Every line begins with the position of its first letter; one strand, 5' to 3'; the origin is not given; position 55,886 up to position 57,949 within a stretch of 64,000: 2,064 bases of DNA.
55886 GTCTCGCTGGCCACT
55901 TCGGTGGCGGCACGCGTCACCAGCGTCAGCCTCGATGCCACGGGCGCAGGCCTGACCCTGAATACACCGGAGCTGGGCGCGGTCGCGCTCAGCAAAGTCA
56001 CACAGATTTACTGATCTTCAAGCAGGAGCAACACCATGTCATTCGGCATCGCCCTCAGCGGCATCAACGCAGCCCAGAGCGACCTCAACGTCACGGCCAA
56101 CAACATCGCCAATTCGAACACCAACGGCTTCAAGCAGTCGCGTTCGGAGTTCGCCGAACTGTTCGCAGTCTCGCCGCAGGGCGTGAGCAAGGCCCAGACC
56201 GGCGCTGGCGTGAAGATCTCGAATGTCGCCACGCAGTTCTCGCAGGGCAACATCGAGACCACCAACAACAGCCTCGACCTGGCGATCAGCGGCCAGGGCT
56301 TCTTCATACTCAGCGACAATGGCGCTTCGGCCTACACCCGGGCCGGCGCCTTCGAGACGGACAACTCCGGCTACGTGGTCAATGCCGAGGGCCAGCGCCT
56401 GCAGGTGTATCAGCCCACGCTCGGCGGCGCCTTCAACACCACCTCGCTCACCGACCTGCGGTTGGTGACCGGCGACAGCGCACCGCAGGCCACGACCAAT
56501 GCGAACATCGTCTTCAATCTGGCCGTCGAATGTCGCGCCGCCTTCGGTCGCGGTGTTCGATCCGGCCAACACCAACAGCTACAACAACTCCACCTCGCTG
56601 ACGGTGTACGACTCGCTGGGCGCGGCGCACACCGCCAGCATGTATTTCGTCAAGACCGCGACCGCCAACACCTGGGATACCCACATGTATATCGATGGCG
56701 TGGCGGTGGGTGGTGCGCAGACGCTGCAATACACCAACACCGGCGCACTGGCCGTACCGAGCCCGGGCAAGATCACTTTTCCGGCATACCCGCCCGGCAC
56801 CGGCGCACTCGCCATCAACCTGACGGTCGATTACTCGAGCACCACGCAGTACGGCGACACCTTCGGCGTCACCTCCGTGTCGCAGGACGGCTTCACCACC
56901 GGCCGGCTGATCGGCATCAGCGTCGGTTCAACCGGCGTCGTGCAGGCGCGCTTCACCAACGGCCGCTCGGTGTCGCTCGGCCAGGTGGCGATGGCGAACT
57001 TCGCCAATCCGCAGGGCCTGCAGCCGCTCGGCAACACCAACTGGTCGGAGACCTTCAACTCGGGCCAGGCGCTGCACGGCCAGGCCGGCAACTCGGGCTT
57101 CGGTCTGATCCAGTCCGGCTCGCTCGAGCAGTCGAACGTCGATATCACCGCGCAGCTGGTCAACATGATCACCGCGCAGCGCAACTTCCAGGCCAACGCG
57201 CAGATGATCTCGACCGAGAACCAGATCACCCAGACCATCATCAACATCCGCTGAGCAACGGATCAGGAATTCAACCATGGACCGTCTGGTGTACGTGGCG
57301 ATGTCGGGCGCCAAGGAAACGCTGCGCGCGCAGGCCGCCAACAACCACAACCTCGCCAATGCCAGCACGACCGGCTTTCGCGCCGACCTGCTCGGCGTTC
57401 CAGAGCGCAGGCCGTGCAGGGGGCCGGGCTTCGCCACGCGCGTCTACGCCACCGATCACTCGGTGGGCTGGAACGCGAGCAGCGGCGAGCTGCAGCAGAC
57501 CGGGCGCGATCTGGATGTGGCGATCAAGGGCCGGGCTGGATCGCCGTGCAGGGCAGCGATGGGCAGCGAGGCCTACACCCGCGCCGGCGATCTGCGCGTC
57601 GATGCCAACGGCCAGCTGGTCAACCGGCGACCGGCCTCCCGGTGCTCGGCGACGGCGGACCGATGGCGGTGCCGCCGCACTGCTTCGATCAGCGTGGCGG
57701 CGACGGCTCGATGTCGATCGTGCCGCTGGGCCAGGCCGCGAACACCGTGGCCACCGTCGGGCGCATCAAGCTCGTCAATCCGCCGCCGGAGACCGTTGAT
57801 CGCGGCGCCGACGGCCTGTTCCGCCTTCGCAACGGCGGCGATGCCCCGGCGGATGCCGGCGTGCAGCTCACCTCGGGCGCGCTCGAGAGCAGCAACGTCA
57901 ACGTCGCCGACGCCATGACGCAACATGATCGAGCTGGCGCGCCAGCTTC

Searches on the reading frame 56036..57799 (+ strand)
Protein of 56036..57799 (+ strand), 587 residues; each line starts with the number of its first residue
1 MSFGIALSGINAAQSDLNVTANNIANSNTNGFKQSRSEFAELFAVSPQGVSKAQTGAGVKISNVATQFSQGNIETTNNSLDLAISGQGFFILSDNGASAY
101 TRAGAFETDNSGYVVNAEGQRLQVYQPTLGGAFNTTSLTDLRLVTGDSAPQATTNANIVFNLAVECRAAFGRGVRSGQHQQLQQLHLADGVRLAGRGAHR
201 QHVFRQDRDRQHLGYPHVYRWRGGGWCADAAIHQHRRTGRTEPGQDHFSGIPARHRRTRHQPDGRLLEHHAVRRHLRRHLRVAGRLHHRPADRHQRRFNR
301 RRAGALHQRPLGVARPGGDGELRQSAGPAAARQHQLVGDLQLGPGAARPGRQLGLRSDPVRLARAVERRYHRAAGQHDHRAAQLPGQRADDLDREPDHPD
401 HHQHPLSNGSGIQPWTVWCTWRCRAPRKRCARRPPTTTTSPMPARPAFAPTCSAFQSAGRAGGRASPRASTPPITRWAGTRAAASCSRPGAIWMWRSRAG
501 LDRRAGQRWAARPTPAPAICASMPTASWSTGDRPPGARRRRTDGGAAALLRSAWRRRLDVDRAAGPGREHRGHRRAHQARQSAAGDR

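Call 31: search_protein_families(library=ncbifam, proteins=[window:56036-57799:+], max_evalue=0.00001)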
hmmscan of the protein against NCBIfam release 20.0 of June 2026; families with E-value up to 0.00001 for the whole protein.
window:56036-57799:+ (587 aa): 22 families
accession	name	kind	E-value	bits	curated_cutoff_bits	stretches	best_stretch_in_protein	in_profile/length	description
NF004238.1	PRK05682.1-1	equivalog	7.9e-58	196.7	400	1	1-164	1-163/414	flagellar hook protein FlgE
NF004240.1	PRK05682.1-4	equivalog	1.4e-46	159.7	472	1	1-164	1-170/443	flagellar hook protein FlgE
TIGR03506.1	FlgEFG_subfam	subfamily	2.6e-45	155.6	70.25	1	1-139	1-122/351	flagellar hook-basal body complex protein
NF005286.1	PRK06803.1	equivalog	2.5e-39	135.6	467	1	1-165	1-159/402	flagellar hook protein FlgE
TIGR02490.1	flgF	equivalog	1.2e-33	116.5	178.5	1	5-123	3-118/218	flagellar basal-body rod protein FlgF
NF004241.1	PRK05682.1-5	equivalog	2.8e-33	115.7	469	1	6-166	8-184/446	flagellar hook protein FlgE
TIGR02488.1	flgG_G_neg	equivalog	4.8e-29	101.7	252.75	1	4-123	3-135/259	flagellar basal-body rod protein FlgG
NF009279.0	PRK12637.1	equivalog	2.5e-28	99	663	1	1-165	1-156/473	flagellar hook protein FlgE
NF004242.0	PRK05682.2-1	equivalog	7.8e-28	97.4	365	1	5-164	9-173/422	flagellar hook protein FlgE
NF004243.1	PRK05682.2-2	equivalog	1.6e-25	90.1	801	1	6-168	10-174/420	flagellar hook protein FlgE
NF009278.1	PRK12636.1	equivalog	2.4e-25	89.6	350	1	7-123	9-135/263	flagellar basal body rod protein FlgG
TIGR02489.1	flgE_epsilon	equivalog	1.4e-24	86.6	412.85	1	7-149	9-162/719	flagellar hook protein FlgE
NF009332.0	PRK12690.1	equivalog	8.5e-21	74.3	288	1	9-122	11-121/239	flagellar hook-basal body complex protein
NF009456.0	PRK12816.1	equivalog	1.2e-20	74.3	416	1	5-123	7-137/264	flagellar basal body rod protein FlgG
NF009331.1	PRK12689.1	equivalog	1.2e-20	73.8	347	1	5-122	7-127/252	flagellar basal-body rod protein FlgF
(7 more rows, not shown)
